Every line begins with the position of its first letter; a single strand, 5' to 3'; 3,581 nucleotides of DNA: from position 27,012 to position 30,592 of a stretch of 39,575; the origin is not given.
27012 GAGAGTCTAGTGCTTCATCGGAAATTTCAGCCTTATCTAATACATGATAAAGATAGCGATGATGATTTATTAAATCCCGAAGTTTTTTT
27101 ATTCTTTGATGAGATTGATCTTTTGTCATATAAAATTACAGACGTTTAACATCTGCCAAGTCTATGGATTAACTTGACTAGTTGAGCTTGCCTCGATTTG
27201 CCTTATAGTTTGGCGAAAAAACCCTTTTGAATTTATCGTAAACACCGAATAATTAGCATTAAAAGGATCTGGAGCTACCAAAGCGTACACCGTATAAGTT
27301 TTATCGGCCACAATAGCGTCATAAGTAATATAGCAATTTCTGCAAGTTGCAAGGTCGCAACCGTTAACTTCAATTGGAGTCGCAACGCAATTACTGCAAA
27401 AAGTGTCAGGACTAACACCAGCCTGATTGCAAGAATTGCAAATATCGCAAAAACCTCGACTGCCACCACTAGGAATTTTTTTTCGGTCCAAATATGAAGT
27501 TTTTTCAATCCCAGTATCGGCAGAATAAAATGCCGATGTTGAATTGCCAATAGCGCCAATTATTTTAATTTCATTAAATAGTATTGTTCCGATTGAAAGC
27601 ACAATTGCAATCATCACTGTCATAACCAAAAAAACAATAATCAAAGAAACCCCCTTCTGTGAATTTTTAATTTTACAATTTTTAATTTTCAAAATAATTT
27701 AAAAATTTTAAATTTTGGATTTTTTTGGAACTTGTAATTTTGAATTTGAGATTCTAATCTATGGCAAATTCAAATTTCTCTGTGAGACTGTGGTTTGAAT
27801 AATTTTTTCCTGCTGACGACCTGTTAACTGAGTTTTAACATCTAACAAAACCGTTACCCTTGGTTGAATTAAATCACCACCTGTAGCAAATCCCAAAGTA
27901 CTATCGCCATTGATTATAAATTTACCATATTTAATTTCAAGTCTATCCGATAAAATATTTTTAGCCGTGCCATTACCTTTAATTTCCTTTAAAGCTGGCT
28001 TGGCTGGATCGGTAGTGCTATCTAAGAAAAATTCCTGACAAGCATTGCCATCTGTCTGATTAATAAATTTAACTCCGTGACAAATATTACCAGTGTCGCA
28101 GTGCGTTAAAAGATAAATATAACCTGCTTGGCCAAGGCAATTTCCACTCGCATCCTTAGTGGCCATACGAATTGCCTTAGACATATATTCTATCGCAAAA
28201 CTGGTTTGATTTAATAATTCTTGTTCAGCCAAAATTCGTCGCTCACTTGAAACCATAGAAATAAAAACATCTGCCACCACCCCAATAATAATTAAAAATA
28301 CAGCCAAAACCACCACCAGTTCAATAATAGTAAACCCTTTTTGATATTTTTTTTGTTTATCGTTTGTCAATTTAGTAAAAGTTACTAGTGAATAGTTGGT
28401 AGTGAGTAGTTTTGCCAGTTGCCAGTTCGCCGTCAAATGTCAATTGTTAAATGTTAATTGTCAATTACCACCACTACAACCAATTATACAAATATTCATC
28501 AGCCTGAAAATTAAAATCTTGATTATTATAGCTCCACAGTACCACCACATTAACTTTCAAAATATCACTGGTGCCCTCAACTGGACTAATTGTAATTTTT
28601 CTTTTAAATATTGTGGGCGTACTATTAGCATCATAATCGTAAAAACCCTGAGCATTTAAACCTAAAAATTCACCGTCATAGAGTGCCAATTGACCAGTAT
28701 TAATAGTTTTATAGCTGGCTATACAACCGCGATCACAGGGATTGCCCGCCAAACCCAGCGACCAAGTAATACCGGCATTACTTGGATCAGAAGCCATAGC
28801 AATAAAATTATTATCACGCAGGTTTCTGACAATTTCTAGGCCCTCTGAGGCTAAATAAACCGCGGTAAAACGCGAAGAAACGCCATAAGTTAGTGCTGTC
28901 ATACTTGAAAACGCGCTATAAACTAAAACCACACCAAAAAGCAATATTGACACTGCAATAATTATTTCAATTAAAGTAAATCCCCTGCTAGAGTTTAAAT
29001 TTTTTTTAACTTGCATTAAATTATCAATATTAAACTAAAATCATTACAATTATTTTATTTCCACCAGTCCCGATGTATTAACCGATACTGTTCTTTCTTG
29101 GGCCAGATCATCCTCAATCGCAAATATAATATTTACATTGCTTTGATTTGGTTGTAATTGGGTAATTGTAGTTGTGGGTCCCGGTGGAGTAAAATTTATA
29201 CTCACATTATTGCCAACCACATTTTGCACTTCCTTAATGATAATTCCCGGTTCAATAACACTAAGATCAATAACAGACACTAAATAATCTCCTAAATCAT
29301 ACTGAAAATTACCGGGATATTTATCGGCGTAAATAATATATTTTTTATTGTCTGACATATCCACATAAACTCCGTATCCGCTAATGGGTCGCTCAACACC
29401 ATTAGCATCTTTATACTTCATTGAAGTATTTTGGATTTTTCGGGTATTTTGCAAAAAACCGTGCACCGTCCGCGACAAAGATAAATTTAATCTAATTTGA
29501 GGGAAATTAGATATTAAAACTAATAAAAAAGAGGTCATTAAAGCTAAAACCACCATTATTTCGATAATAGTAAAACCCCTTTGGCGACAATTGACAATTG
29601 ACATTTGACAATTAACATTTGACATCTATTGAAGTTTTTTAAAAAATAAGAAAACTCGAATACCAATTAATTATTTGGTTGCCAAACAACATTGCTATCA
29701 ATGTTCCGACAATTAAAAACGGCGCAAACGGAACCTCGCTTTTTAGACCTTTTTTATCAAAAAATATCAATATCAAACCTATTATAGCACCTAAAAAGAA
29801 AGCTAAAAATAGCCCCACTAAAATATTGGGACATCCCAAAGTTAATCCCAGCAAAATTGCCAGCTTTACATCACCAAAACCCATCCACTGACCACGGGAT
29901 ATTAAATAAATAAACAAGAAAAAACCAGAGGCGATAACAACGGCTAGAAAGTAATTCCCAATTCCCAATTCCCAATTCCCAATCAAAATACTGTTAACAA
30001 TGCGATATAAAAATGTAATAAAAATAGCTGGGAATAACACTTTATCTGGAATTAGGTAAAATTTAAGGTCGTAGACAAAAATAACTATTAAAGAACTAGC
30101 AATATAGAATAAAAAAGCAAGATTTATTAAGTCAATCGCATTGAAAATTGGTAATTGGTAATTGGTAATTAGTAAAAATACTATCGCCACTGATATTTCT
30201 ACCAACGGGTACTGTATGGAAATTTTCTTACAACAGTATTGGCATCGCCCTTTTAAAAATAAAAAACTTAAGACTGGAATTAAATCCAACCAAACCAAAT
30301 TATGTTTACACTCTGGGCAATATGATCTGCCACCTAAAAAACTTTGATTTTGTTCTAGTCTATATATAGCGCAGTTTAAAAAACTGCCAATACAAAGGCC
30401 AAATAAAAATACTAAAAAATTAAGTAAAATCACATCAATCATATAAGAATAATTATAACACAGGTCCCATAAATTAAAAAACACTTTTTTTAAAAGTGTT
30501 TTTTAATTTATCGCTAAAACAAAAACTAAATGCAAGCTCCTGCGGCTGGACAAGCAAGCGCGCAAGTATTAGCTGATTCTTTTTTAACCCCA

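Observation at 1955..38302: Intergenic DNA is built almost entirely from degenerate tandem heptamers arranged as long imperfect palindromes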

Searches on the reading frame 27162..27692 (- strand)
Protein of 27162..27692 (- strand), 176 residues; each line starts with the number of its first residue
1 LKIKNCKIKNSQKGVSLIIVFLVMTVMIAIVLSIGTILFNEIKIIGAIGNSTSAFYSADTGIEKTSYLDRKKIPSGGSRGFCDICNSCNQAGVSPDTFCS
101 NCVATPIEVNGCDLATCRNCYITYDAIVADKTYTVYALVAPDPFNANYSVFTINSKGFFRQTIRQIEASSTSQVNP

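Call 61: search_protein_families(library=pfam, proteins=[window:27162-27692:-], max_evalue=0.01)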
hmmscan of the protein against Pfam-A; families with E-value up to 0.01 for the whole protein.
window:27162-27692:- (176 aa): 1 family
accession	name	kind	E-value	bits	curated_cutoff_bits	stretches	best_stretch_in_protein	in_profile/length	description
PF14341.11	PilX_N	-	0.0013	19.1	25.5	1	13-63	1-51/51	PilX N-terminal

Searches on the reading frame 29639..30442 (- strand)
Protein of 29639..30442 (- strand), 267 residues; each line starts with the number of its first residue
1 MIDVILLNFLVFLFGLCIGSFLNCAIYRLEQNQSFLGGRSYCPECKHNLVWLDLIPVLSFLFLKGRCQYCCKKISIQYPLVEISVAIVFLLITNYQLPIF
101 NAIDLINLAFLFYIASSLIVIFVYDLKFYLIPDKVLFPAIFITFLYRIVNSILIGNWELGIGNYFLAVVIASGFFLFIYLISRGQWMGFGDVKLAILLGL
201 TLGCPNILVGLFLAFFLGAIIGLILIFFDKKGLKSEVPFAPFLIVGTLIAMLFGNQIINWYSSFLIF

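Call 61: search_protein_families(library=pfam, proteins=[window:29639-30442:-], max_evalue=0.01)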
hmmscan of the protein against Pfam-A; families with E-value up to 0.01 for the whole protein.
window:29639-30442:- (267 aa): 2 families
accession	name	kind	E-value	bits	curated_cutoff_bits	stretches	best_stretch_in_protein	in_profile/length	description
PF06750.18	A24_N_bact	-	4.7e-31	107.1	23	1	13-93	1-81/84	Bacterial Peptidase A24 N-terminal domain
PF01478.23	Peptidase_A24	-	1.3e-14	54.9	26.5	1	113-223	2-104/104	Type IV leader peptidase family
